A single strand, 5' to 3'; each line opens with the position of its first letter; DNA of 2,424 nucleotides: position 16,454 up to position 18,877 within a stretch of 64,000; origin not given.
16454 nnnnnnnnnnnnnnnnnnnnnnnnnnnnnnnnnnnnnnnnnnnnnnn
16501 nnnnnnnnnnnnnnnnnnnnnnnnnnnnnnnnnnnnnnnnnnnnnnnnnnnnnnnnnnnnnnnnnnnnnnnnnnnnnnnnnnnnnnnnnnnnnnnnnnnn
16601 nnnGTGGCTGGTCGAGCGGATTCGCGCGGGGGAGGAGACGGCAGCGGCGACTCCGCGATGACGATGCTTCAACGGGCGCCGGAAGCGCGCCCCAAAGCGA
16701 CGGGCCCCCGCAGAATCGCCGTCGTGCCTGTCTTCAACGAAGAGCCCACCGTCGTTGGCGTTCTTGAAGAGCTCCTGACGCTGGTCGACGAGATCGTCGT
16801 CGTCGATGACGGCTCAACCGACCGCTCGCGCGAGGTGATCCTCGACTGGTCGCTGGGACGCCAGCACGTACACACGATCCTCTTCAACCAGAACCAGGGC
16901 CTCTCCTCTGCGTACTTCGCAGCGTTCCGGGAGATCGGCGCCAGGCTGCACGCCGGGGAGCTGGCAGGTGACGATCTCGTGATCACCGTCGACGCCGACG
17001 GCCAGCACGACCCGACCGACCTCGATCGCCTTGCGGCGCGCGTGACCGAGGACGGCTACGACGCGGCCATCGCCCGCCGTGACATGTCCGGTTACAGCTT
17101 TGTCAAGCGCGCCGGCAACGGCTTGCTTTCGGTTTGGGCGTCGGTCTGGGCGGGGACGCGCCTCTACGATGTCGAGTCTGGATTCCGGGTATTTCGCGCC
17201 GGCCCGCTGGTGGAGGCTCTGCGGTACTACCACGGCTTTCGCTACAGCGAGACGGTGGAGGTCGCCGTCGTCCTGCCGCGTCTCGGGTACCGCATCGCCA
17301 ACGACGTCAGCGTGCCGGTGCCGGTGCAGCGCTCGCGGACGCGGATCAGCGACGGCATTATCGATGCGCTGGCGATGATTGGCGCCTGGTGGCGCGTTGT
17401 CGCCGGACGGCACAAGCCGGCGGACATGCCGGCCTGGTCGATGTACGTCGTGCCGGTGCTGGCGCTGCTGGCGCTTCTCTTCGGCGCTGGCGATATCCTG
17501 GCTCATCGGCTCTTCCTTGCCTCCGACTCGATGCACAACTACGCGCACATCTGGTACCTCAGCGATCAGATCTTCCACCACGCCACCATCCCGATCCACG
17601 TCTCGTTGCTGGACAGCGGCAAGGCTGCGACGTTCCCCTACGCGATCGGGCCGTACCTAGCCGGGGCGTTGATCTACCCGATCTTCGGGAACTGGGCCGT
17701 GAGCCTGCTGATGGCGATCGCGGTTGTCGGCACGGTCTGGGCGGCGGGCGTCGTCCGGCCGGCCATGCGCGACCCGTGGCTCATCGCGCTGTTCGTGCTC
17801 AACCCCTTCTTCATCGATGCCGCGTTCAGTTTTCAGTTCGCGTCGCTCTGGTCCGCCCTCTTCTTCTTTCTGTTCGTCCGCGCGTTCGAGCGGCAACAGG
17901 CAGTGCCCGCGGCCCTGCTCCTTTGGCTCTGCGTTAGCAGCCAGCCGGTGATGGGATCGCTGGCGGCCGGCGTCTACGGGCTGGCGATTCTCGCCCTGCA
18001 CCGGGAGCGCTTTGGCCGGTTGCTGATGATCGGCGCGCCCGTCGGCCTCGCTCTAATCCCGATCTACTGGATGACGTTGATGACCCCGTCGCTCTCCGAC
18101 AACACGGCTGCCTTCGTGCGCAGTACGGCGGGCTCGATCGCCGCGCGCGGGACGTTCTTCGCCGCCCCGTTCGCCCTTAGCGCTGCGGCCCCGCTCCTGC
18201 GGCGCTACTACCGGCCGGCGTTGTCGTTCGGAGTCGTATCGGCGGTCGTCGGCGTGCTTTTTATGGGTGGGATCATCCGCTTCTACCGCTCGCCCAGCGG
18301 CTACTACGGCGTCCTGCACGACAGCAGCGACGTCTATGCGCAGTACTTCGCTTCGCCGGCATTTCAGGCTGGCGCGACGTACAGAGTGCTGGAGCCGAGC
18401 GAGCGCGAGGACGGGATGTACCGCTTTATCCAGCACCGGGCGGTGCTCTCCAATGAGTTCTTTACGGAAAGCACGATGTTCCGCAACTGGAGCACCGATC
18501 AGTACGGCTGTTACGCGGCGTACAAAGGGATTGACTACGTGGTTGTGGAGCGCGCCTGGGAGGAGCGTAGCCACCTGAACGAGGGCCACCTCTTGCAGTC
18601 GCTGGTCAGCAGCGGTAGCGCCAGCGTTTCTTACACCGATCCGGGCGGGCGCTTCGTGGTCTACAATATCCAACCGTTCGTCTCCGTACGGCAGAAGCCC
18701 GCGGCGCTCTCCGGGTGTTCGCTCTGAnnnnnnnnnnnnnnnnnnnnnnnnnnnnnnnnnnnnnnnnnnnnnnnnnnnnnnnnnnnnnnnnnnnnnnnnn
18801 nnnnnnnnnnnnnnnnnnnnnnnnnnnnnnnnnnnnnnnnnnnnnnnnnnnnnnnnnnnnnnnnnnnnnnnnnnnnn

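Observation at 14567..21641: Arn-like (lipid-linked amino-sugar) pathway assembled from unusual fusion proteins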

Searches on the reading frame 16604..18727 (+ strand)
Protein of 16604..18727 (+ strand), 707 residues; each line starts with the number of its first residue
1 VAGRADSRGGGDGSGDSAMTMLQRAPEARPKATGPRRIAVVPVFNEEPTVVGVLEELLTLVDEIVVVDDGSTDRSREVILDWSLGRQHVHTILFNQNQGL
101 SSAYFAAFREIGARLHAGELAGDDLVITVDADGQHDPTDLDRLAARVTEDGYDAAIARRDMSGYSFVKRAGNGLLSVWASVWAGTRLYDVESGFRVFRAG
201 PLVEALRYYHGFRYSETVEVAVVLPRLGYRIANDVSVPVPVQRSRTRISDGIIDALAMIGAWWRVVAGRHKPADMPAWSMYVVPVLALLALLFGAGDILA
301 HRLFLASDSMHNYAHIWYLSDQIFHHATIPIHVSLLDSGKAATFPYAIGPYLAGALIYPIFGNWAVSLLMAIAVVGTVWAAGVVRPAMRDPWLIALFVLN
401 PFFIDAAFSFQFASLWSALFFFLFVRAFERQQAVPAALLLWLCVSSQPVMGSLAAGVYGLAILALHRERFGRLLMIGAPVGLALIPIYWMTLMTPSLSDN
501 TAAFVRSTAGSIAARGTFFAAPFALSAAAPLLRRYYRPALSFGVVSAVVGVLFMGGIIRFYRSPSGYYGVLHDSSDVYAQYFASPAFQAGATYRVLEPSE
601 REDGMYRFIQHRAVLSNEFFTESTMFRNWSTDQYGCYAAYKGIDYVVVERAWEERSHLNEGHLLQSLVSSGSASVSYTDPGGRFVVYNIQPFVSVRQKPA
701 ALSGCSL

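Call 3: search_protein_families(library=pfam, proteins=[window:16604-18727:+], max_evalue=0.01)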
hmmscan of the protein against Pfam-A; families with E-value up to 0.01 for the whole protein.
window:16604-18727:+ (707 aa): 2 families
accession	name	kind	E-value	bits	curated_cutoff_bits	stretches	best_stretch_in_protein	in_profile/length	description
PF00535.33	Glycos_transf_2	-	9.8e-24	84.6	23.3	1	40-169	3-125/168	Glycosyl transferase family 2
PF13704.12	Glyco_tranf_2_4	-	0.007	17.3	27.5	0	45-132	2-81/98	Glycosyl transferase family 2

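Call 4: search_protein_families(library=ncbifam, proteins=[window:16604-18727:+], max_evalue=0.01)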
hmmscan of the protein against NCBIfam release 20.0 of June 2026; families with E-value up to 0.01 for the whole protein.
window:16604-18727:+ (707 aa): 14 families
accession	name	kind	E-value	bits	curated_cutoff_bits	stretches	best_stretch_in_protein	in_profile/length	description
NF007986.1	PRK10714.1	equivalog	2.9e-13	49.5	529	1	40-199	11-166/316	undecaprenyl-phosphate 4-deoxy-4-formamido-L-arabinose transferase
NF058614.1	PPMAGASynPpgS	equivalog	2.3e-11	43.5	370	1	40-162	5-116/226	polyprenyl-phospho-N-acetylgalactosaminyl synthase PpgS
TIGR04182.1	glyco_TIGR04182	equivalog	1.9e-09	37.4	325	1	40-222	5-176/293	S-layer glycoprotein N-glycosyltransferase AglJ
NF047588.1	GlcsyltransPgfSStrep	equivalog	5.1e-09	35.8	500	1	47-198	13-160/308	glycosyltransferase PgfS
NF041391.1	DPhHxTase_Halo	equivalog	1e-07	31.2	375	1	44-207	4-154/213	dolichyl-phosphate hexose transferase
NF007482.0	PRK10073.1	equivalog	1.2e-07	31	423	1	40-155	11-118/334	glycosyltransferase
NF053846.1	glyco_with_XrtP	equivalog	2.7e-07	29.6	520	1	40-146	46-157/440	XrtP-associated glycosyltransferase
TIGR03937.1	PgaC_IcaA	equivalog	1.6e-06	27.3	422.3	1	38-134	48-137/407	poly-beta-1,6-N-acetyl-D-glucosamine synthase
NF010496.0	PRK13915.1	equivalog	0.00022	20.4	262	1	36-78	31-80/307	glucosyl-3-phosphoglycerate synthase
TIGR03469.1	HpnB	hypoth_equivalog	0.0004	19.5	379.25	1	23-154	33-167/386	hopene-associated glycosyltransferase HpnB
TIGR04242.1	nodulat_NodC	equivalog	0.00041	19.4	550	1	33-156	46-165/395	chitooligosaccharide synthase NodC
NF047683.1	TeichurnBiosyTuaG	equivalog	0.00089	19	400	1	62-117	36-91/252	teichuronic acid biosynthesis protein TuaG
TIGR04283.1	glyco_like_mftF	equivalog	0.0011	18.6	182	1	40-83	4-50/221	TIGR04283 family arsenosugar biosynthesis glycosyltransferase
NF041875.1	EPS_EpsD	equivalog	0.0025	17.2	370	1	63-141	32-98/325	exopolysaccharide biosynthesis glycosyltransferase EpsD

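Call 9: find_homologous_proteins(query=window:16658-18727:+)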
Query window:16658-18727:+ (689 aa): 368 proteins with E <= 0.001 among 8000 candidates; the best 120 are listed.
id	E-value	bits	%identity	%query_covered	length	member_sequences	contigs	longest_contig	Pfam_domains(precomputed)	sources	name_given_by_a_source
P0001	0.0e+0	1549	100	100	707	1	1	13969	PF00535.33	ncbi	ncbi:MAG TPA: glycosyltransferase family 2 protein [Dehalococcoidia bacterium]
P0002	0.0e+0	1431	91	100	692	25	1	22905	PF00535.33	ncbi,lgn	-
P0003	0.0e+0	1406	90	100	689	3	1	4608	PF00535.33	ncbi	-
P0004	0.0e+0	1377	88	100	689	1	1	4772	PF00535.33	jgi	jgi:hypothetical protein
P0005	0.0e+0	1342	85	100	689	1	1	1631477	PF00535.33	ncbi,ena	-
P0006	0.0e+0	1267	80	100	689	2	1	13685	PF00535.33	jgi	jgi:hypothetical protein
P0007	0.0e+0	1265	80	100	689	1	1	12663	PF00535.33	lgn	-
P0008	0.0e+0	1259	80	100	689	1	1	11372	PF00535.33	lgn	-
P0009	0.0e+0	1253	78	100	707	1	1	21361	PF00535.33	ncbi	ncbi:MAG: glycosyltransferase family 2 protein [Chloroflexota bacterium]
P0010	0.0e+0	1231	78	100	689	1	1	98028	PF00535.33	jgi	jgi:hypothetical protein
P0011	0.0e+0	1098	70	100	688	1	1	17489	PF00535.33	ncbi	-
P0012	0.0e+0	1089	68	100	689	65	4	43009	PF00535.33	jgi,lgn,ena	-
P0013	0.0e+0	1087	69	100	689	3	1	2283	PF00535.33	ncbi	-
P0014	0.0e+0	1086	69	100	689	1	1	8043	PF00535.33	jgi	-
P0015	0.0e+0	1082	69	100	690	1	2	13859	PF00535.33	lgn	-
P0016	0.0e+0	1071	67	100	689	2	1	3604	PF00535.33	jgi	-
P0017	0.0e+0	1070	67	100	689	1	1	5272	PF00535.33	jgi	-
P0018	0.0e+0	1068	67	100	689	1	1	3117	PF00535.33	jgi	-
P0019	0.0e+0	1068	67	100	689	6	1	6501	PF00535.33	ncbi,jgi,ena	-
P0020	0.0e+0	1059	67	100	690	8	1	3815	PF00535.33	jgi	jgi:glycosyltransferase involved in cell wall biosynthesis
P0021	0.0e+0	1023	66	100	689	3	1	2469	PF00535.33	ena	-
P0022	4.1e-292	989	64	99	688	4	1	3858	PF00535.33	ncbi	-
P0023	3.4e-290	983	63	98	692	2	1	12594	PF00535.33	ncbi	-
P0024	9.2e-287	971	62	99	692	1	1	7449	PF00535.33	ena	-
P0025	1.1e-285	968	61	99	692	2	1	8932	PF00535.33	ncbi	-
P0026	1.3e-284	964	63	98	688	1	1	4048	PF00535.33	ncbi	-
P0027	1.0e-276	938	63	98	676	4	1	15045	PF00535.33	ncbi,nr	ncbi:MAG: glycosyltransferase family 2 protein [Chloroflexi bacterium]|nr:MAG: glycosyltransferase f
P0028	1.1e-275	935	60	100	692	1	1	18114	PF00535.33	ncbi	-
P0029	3.9e-271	920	58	99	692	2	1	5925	PF00535.33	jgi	-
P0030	5.4e-270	916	60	97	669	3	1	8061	PF00535.33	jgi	-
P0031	1.9e-268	911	57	99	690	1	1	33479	PF00535.33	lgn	-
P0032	2.7e-268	910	59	97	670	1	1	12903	PF00535.33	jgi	-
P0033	4.3e-266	903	58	99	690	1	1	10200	PF00535.33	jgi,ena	-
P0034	4.5e-266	903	58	100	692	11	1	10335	PF00535.33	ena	-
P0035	2.7e-264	897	58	99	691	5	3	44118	PF00535.33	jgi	jgi:glycosyltransferase involved in cell wall biosynthesis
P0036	2.7e-264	897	58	100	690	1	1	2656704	PF00535.33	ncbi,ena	-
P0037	3.8e-264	897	57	99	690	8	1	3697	PF00535.33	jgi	jgi:glycosyltransferase involved in cell wall biosynthesis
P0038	1.5e-263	895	58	98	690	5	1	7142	PF00535.33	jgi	jgi:hypothetical protein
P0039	2.2e-260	884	56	99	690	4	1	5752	PF00535.33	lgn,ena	-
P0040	2.9e-259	880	55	99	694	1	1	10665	PF00535.33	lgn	-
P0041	3.0e-259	880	56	99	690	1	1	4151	PF00535.33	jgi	jgi:hypothetical protein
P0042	1.3e-258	878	57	99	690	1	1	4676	PF00535.33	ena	-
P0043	1.7e-257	875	57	99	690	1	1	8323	PF00535.33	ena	-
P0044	1.8e-257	875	57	97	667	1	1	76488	PF00535.33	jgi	-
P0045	2.4e-257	874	56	100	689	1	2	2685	PF00535.33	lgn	-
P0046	5.8e-257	873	56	99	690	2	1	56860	PF00535.33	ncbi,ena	-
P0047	1.1e-255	869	56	99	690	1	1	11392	PF00535.33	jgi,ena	-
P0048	2.3e-255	868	56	97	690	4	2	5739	PF00535.33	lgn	-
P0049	2.5e-255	867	56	99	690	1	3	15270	PF00535.33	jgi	jgi:glycosyltransferase involved in cell wall biosynthesis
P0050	7.6e-253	859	56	98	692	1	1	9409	PF13641.13,PF00535.33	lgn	-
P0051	2.1e-251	855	55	97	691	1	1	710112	PF00535.33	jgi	jgi:UDP-N-acetylglucosamine---dolichyl-phosphate N-acetylglucosaminyltransferase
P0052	2.4e-251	854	57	99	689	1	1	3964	PF00535.33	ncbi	-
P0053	1.0e-249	849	55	99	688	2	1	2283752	PF00535.33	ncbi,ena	-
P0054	1.1e-249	849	55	98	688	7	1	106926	PF00535.33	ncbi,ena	-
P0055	2.3e-249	848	54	99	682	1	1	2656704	PF00535.33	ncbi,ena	-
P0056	2.8e-248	844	54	99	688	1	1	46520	PF00535.33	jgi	jgi:Glycosyl transferase family 2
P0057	3.3e-246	837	54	99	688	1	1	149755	PF00535.33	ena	-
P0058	4.3e-244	830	54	99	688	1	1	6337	PF00535.33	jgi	jgi:dolichol-phosphate mannosyltransferase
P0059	2.7e-242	824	54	99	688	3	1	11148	PF00535.33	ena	-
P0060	1.5e-238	812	53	99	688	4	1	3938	PF00535.33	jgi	jgi:glycosyltransferase involved in cell wall biosynthesis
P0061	1.5e-237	809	54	98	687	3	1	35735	PF00535.33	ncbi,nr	ncbi:MAG TPA: glycosyltransferase family 2 protein [Dehalococcoidia bacterium]|nr:glycosyltransferas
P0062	8.5e-234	796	53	98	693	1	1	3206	PF00535.33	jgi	-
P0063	3.4e-228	778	51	100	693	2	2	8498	PF00535.33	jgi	jgi:glycosyltransferase involved in cell wall biosynthesis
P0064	1.5e-222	759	50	100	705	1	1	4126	PF00535.33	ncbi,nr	ncbi:MAG TPA: glycosyltransferase [Dehalococcoidia bacterium]|nr:glycosyltransferase [Dehalococcoidi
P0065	7.4e-222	757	50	100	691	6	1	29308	PF00535.33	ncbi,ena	-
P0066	9.3e-220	750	52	99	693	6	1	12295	PF00535.33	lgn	-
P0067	2.2e-218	745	50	96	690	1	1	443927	PF00535.33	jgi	jgi:glycosyltransferase involved in cell wall biosynthesis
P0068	4.3e-218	744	50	97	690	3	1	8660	PF00535.33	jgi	jgi:glycosyltransferase involved in cell wall biosynthesis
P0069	3.1e-215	735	49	100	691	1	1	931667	PF00535.33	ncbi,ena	-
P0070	1.4e-213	729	49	100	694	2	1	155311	PF00535.33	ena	-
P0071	4.9e-213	728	50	98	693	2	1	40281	PF00535.33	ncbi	-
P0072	2.3e-208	712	49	97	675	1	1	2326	PF00535.33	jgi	-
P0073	1.1e-207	710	51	95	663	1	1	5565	PF00535.33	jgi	jgi:glycosyltransferase involved in cell wall biosynthesis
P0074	5.9e-205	701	48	100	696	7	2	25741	PF00535.33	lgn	-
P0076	1.2e-201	690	49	97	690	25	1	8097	PF00535.33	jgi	jgi:hypothetical protein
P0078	5.5e-201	688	47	100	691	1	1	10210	PF13641.13,PF00535.33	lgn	-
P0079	2.0e-200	686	47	100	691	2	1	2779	PF13641.13,PF00535.33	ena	-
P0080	2.7e-200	686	50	97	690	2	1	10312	PF00535.33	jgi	jgi:hypothetical protein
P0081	8.0e-200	684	47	100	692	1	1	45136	PF00535.33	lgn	-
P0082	1.9e-199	683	49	98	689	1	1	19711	PF00535.33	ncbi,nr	ncbi:MAG TPA: glycosyltransferase family 2 protein [Dehalococcoidia bacterium]|nr:glycosyltransferas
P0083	5.5e-197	675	48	95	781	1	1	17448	PF13641.13,PF00535.33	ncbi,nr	ncbi:MAG: glycosyltransferase family 2 protein [Chloroflexi bacterium]|nr:glycosyltransferase family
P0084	1.4e-194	667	49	99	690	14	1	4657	PF00535.33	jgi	-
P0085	1.8e-194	666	47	100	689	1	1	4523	PF13641.13,PF00535.33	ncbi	-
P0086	1.7e-193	663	48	95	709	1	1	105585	PF00535.33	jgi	jgi:glycosyltransferase involved in cell wall biosynthesis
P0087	5.6e-193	661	48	93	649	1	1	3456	PF00535.33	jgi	jgi:glycosyltransferase involved in cell wall biosynthesis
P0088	1.6e-191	657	47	100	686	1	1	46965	PF00535.33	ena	-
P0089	3.4e-189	649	46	94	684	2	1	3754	PF13641.13,PF00535.33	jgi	jgi:glycosyltransferase involved in cell wall biosynthesis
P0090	1.3e-188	647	46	97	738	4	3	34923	PF00535.33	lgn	-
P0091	3.4e-188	646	47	96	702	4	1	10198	PF00535.33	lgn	-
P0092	3.6e-188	646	47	97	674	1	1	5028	PF00535.33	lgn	-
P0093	8.8e-188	644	46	98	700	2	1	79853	PF00535.33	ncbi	-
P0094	1.7e-187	643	48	97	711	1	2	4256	PF13641.13,PF00535.33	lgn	-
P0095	2.0e-187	643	46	96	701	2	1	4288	PF13641.13,PF00535.33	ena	-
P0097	5.6e-187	642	46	95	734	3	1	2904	PF00535.33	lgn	-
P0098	8.2e-187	641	45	99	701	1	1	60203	PF00535.33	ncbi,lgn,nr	ncbi:MAG: glycosyltransferase family 2 protein [Chloroflexota bacterium]|nr:glycosyltransferase fami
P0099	1.8e-186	640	44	98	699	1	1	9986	PF00535.33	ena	-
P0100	3.2e-186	639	46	98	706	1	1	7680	PF00535.33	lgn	-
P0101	4.8e-186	638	45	99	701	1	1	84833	PF00535.33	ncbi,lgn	-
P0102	1.3e-185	637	45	97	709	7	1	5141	PF00535.33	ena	-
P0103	1.3e-185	637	44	98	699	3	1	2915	PF00535.33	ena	-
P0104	7.9e-185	634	46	95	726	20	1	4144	PF00535.33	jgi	-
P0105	1.0e-184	634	45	99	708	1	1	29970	PF00535.33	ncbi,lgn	-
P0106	2.3e-184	633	44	98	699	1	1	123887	PF00535.33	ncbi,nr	ncbi:MAG: glycosyltransferase family 2 protein [Chloroflexi bacterium]|nr:glycosyltransferase family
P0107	3.0e-184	633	45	99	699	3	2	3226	PF00535.33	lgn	-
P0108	3.2e-184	632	45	99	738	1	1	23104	PF13641.13,PF00535.33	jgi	jgi:glycosyltransferase involved in cell wall biosynthesis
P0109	4.0e-184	632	46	99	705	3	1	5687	PF00535.33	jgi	jgi:glycosyltransferase involved in cell wall biosynthesis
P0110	5.2e-184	632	45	99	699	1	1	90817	PF00535.33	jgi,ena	-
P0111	6.5e-184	631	46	96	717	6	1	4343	PF00535.33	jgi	jgi:glycosyltransferase involved in cell wall biosynthesis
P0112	1.1e-183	631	44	98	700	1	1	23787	PF00535.33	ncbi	-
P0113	1.2e-183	631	44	98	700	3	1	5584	PF00535.33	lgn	-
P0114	1.3e-183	630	45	97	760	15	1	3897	PF00535.33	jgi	jgi:glycosyltransferase involved in cell wall biosynthesis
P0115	1.6e-183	630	45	98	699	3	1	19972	PF00535.33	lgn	-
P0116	2.3e-183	630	45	98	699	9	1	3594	PF00535.33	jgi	jgi:glycosyltransferase involved in cell wall biosynthesis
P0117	1.7e-182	627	46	98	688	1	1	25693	PF00535.33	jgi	jgi:glycosyltransferase involved in cell wall biosynthesis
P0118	1.7e-182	627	44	99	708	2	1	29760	PF00535.33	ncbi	-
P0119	3.2e-182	626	45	99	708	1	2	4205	PF00535.33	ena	-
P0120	4.3e-182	625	43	98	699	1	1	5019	PF00535.33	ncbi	-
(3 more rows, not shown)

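Call 12: search_solved_structures(query=A1, max_evalue=1)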
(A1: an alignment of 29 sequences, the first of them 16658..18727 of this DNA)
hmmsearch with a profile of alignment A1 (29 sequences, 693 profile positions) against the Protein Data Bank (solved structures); distinct sequences matched with E-value up to 1: 42.
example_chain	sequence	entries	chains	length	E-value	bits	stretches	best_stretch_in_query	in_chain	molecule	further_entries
9bhc_C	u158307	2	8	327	2.9e-13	52.2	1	23-182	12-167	Undecaprenyl-phosphate 4-deoxy-4-formamido-L-arabinose transferase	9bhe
8vxh_A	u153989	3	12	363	3.5e-13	52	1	23-182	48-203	Undecaprenyl-phosphate 4-deoxy-4-formamido-L-arabinose transferase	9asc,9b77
9hwj_A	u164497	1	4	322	6.1e-13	51.2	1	23-182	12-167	Undecaprenyl-phosphate 4-deoxy-4-formamido-L-arabinose transferase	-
2z87_A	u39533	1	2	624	1.3e-10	43.5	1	10-109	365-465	Chondroitin synthase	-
2z86_A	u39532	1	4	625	1.3e-10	43.5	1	10-109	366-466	Chondroitin synthase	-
5mlz_A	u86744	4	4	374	5e-10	41.5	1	23-145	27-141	Dolichol monophosphate mannose synthase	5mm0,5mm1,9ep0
5ekp_C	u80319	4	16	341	2.7e-09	39.1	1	23-154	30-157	Uncharacterized glycosyltransferase sll0501 | Glycosyltransferase sll0501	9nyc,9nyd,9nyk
5eke_A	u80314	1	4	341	2.8e-09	39.1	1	23-154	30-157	Uncharacterized glycosyltransferase sll0501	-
9nye_A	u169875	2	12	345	2.8e-09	39.1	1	23-154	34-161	Glycosyltransferase sll0501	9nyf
4y6n_A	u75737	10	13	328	1.7e-06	29.9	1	16-61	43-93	Glucosyl-3-phosphoglycerate synthase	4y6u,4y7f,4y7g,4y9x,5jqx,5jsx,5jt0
3e25_A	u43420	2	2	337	1.7e-06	29.8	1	16-61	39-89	Putative uncharacterized protein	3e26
4ddz_A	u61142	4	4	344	1.8e-06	29.8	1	16-61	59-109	GLUCOSYL-3-PHOSPHOGLYCERATE SYNTHASE (GpgS) | Glucosyl-3-phosphoglycerate synthase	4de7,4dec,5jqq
7pdo_A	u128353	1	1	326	3.6e-06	28.8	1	14-62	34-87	Glucosyl-3-phosphoglycerate synthase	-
7p5l_A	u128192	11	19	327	3.6e-06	28.8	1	14-62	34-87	Glucosyl-3-phosphoglycerate synthase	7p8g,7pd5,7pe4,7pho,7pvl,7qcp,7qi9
6yv7_B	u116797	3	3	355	4.6e-06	28.4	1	12-95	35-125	Glycosyl transferase, family 2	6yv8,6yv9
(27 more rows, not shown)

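Call 16: find_related_loci(query=A1, collection=genome_contigs, flank=10000)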
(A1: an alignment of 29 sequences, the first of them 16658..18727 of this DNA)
Query A1 (689 aa) in genome_contigs; peptide patterns used: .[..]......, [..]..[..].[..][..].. (x = any residue, [..] = any of these).
600 stretches matched a pattern (row limit reached: there are more); 540 encode a relative of the query (tblastn E <= 1e-3); the best 80 are kept; 80 distinct loci.
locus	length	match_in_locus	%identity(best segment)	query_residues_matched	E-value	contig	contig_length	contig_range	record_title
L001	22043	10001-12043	85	1-681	0e+0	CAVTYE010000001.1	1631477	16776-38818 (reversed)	MAG: uncultured Chloroflexia bacterium isolate MFD04944.bin.2.175 genome assembly, contig: contig_16245, whole genome sh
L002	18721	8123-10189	69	1-689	0e+0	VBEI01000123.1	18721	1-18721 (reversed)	MAG: Chloroflexi bacterium isolate CF_22 14_0903_13_40cm_scaffold_2007, whole genome shotgun sequence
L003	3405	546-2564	62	18-689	0e+0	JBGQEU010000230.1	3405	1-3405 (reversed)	MAG: Dehalococcoidia bacterium isolate OBJ2_061818_090_7 k141_1703973_length_3405_cov_9.4724, whole genome shotgun seque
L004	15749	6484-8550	80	1-689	0e+0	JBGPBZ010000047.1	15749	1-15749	MAG: Dehalococcoidia bacterium isolate OBJ_0618_050_61 k141_3611711_length_15749_cov_9.0000, whole genome shotgun sequen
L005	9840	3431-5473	58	8-689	0e+0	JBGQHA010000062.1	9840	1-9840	MAG: Dehalococcoidia bacterium isolate OBJ2_061818_090_14 k141_1287926_length_9840_cov_68.7926, whole genome shotgun seq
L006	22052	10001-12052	58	4-689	0e+0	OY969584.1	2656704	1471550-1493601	MAG: uncultured Chloroflexia bacterium isolate MFD01299.bin.c.4 genome assembly, chromosome: 1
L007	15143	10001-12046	56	6-689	0e+0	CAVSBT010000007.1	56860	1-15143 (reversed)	MAG: uncultured Chloroflexia bacterium isolate MFD04408.bin.2.164 genome assembly, contig: contig_121234, whole genome s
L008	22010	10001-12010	55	17-689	0e+0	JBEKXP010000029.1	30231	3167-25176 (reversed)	MAG: Dehalococcoidia bacterium isolate SPRUCE 654 SPRUCE_654_29, whole genome shotgun sequence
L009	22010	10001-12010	55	17-689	0e+0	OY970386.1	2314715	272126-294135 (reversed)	MAG: uncultured Chloroflexia bacterium isolate MFD03726.bin.c.14 genome assembly, chromosome: 1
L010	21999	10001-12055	43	8-688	4e-170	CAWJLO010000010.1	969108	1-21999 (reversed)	MAG: uncultured Chloroflexia bacterium isolate MFD02416.bin.1.78 genome assembly, contig: contig_29475, whole genome sho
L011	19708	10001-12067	45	7-687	0e+0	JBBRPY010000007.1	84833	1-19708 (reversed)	MAG: Dehalococcoidia bacterium isolate metawrap_la1_107 W_la1_107_k141_1005740L_84833_cov_12.9955, whole genome shotgun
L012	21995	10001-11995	37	7-689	1e-129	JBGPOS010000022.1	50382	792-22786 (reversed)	MAG: Tepidiformaceae bacterium isolate OBJ_0618_7090110_186 k141_4561528_length_50382_cov_15.4359, whole genome shotgun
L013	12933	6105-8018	34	17-664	4e-107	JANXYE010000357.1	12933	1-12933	MAG: Chloroflexi bacterium isolate GL140_3_metabat_32 GL140_3_k141_185156, whole genome shotgun sequence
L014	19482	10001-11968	41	12-672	1e-145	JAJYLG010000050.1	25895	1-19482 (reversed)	MAG: Chloroflexi bacterium isolate DBS2-1.bin66 NODE_3254_length_25895_cov_2.097446, whole genome shotgun sequence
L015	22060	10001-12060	37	8-687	3e-98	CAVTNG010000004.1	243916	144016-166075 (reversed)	MAG: uncultured Chloroflexia bacterium isolate MFD02199.bin.2.91 genome assembly, contig: contig_17066, whole genome sho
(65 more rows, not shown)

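Call 70: search_protein_families(library=pfam, proteins=[L004:11460-12434:-, L004:12404-12850:+], max_evalue=0.01)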
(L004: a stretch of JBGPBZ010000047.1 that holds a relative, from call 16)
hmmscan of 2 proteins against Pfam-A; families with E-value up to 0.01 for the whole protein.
L004:11460-12434:- (324 aa): 1 family
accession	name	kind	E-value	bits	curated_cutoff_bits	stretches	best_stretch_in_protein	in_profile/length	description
PF01040.23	UbiA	-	6.4e-26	91.6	34.2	1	70-291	1-225/250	UbiA prenyltransferase family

L004:12404-12850:+ (148 aa): 1 family
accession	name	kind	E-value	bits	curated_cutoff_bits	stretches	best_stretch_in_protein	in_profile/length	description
PF06210.16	DUF1003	-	6.6e-26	90.9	27.4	1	36-109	1-75/103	Protein of unknown function (DUF1003)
